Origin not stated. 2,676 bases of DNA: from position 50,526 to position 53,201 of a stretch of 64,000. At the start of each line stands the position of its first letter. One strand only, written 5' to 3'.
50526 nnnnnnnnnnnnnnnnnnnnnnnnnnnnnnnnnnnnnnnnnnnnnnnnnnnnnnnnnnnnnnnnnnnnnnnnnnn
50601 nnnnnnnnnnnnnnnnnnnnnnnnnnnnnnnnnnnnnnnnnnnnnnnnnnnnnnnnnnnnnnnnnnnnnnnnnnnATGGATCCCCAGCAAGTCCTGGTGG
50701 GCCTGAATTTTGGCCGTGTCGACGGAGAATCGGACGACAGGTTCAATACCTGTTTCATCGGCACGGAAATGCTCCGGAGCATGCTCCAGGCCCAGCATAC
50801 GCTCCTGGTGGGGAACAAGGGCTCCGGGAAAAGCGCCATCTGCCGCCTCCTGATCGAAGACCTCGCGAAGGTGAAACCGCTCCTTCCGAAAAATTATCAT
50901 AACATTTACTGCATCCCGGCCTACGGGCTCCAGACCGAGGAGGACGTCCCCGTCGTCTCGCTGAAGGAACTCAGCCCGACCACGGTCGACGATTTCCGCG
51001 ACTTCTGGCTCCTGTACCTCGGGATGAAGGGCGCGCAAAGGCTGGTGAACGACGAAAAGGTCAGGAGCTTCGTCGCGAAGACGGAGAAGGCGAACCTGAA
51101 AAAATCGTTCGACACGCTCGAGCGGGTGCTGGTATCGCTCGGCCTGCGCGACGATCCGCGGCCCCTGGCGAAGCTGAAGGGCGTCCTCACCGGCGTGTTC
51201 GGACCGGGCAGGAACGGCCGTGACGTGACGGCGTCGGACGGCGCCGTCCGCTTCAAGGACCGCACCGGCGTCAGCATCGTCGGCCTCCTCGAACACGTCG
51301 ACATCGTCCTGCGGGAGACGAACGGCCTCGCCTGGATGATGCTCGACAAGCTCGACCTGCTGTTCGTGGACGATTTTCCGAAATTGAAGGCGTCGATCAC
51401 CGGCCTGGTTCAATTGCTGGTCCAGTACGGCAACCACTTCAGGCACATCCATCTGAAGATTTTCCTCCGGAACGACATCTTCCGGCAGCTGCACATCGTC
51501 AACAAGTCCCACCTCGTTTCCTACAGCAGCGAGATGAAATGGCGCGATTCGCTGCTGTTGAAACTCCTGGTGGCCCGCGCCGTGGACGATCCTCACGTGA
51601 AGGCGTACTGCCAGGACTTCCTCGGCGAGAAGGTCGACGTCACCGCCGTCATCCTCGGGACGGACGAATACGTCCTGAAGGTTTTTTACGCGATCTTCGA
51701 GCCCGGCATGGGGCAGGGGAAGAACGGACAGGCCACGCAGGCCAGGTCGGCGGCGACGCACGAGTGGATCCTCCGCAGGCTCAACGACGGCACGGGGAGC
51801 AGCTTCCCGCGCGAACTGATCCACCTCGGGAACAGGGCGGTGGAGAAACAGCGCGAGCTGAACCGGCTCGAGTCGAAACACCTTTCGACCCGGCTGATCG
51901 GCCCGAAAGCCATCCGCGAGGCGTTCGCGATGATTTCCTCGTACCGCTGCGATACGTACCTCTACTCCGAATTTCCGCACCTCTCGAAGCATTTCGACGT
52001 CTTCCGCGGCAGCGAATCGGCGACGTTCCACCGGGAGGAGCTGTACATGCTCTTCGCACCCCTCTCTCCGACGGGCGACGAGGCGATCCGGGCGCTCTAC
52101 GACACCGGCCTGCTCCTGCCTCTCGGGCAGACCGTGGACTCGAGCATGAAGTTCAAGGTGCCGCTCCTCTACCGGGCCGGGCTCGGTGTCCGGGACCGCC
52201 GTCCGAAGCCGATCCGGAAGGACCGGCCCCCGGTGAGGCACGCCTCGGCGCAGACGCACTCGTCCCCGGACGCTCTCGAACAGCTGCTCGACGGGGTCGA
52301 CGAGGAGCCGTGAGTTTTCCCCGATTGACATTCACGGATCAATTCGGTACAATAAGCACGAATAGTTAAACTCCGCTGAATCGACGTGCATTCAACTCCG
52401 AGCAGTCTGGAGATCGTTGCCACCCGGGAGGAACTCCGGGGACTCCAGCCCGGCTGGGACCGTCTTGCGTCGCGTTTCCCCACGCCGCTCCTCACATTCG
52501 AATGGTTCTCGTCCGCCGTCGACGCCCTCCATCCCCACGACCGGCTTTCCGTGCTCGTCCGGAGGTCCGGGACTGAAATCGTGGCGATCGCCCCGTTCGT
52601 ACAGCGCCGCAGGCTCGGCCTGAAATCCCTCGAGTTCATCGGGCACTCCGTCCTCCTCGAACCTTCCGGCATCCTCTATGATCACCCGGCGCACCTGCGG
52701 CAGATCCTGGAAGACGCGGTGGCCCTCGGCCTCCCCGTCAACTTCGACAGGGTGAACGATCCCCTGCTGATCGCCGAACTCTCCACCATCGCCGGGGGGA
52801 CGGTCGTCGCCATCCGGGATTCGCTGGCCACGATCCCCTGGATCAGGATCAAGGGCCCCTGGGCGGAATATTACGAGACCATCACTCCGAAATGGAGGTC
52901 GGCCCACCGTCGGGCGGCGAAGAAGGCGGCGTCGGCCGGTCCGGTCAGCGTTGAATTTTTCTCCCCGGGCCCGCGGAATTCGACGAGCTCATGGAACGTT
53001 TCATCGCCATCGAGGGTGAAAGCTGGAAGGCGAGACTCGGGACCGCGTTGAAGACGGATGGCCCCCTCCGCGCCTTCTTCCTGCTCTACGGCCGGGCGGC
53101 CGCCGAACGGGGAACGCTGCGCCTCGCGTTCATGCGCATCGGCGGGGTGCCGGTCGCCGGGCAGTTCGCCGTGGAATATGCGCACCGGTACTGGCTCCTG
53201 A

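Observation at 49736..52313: Lower-GC divergent pair, 4-TM protein and P-loop NTPase: candidate uncharacterised conflict (defence) system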

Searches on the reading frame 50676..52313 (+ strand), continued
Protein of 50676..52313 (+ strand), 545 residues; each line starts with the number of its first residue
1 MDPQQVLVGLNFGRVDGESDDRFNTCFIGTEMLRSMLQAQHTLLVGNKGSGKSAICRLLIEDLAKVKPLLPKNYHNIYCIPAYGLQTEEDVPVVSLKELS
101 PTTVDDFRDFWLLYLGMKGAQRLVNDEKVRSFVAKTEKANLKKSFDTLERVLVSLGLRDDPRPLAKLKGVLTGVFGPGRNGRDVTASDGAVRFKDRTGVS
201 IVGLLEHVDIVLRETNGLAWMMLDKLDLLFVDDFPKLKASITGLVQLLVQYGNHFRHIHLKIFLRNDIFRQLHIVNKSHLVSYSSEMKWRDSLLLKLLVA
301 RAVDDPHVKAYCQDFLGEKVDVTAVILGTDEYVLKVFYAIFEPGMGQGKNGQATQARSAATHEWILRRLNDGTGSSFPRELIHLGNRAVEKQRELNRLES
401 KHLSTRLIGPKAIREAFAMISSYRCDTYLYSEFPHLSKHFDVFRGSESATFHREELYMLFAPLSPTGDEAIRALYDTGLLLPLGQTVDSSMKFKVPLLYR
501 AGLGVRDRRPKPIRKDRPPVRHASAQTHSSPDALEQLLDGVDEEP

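Call 80: search_dna_similar(query=window:50676-52310:+, collection=phages, mode=protein, max_evalue=0.00001, max_rows=10)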
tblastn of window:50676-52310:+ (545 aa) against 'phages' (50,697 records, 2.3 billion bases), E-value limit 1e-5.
No match.

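Call 82: get_annotated_region(hit=H1, flank=6000)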
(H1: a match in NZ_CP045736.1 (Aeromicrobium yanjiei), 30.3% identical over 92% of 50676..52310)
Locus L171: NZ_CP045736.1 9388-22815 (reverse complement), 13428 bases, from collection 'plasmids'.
description: Aeromicrobium yanjiei strain MF47 plasmid p001, complete sequence
organism: Aeromicrobium yanjiei (NCBI taxid 2662028)
taxonomy: Bacteria; Actinomycetota; Actinomycetes; Propionibacteriales; Nocardioidaceae; Aeromicrobium; Aeromicrobium yanjiei
host: -; source: plateau pika,cell culture; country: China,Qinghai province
typing (MOB-suite, as given by PLSDB): mobilizable; relaxase MOBP
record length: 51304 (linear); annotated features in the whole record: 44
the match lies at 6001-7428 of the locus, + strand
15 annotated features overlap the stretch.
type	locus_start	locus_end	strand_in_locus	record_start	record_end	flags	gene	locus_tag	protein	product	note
CDS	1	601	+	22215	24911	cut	-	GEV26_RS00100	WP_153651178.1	N-6 DNA methylase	GO:0006306 - DNA methylation [Evidence IEA]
CDS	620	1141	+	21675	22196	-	-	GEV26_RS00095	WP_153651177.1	hypothetical protein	-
CDS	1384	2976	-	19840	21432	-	-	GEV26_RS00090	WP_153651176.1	relaxase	-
CDS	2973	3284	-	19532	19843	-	-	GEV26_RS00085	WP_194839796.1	plasmid mobilization relaxosome protein MobC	-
CDS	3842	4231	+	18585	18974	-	-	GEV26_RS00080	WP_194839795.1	single-stranded DNA-binding protein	-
CDS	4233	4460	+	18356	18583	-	-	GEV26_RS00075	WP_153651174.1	helix-turn-helix domain-containing protein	-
CDS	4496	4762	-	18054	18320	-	-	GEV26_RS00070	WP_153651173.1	hypothetical protein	-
CDS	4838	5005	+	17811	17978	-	-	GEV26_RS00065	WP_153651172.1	hypothetical protein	-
CDS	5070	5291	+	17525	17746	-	-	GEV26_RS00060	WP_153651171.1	hypothetical protein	-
CDS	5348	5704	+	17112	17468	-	-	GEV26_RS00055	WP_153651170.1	type IV toxin-antitoxin system AbiEi family antitoxin domain-containing protein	-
CDS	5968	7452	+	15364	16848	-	-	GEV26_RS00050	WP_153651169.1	hypothetical protein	-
CDS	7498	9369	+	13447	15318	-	-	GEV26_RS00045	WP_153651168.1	hypothetical protein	-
CDS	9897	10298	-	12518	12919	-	-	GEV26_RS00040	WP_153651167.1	hypothetical protein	-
CDS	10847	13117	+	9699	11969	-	-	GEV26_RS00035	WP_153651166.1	DNRLRE domain-containing protein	-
CDS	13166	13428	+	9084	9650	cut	-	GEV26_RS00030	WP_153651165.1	hypothetical protein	-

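Call 83: get_annotated_region(hit=H2, flank=5000)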
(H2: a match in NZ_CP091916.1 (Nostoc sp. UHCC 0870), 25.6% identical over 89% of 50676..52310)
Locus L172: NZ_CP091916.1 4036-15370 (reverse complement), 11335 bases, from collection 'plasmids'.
description: Nostoc sp. UHCC 0870 plasmid unnamed3, complete sequence
organism: Nostoc sp. UHCC 0870 (NCBI taxid 2914041)
taxonomy: Bacteria; Cyanobacteriota; Cyanophyceae; Nostocales; Nostocaceae; Nostoc; Nostoc sp. UHCC 0870
host: -; source: cell culture,Brackish water, Varlaxudden, Baltic Sea; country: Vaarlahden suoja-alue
typing (MOB-suite, as given by PLSDB): non-mobilizable
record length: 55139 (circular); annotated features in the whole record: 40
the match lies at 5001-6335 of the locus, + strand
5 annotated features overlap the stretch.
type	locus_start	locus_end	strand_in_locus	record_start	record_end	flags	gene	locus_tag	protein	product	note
CDS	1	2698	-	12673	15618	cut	hsdR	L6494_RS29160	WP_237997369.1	type I restriction-modification system endonuclease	-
CDS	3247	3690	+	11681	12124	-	-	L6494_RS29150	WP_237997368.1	hypothetical protein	-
CDS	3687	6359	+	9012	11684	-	-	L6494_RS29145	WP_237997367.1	ParA family protein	-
CDS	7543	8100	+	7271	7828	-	-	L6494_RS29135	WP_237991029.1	recombinase family protein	GO:0006310 - DNA recombination [Evidence IEA]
CDS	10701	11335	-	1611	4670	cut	-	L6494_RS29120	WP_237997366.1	SMC family ATPase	-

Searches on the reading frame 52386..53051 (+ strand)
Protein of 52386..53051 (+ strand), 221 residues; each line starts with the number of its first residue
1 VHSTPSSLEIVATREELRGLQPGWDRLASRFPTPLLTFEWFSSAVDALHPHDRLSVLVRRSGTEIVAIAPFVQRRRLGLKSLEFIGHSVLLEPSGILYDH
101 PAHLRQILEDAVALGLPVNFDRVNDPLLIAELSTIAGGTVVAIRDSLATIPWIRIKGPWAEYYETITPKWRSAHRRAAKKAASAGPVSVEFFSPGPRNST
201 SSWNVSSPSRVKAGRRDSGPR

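Call 3: search_protein_families(library=pfam, proteins=[window:52386-53051:+], max_evalue=1)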
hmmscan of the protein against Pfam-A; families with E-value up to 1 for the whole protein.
window:52386-53051:+ (221 aa): 1 family
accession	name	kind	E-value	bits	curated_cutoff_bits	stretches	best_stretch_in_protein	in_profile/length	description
PF13480.13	Acetyltransf_6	-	0.034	14.7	22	0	33-69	51-87/143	Acetyltransferase (GNAT) domain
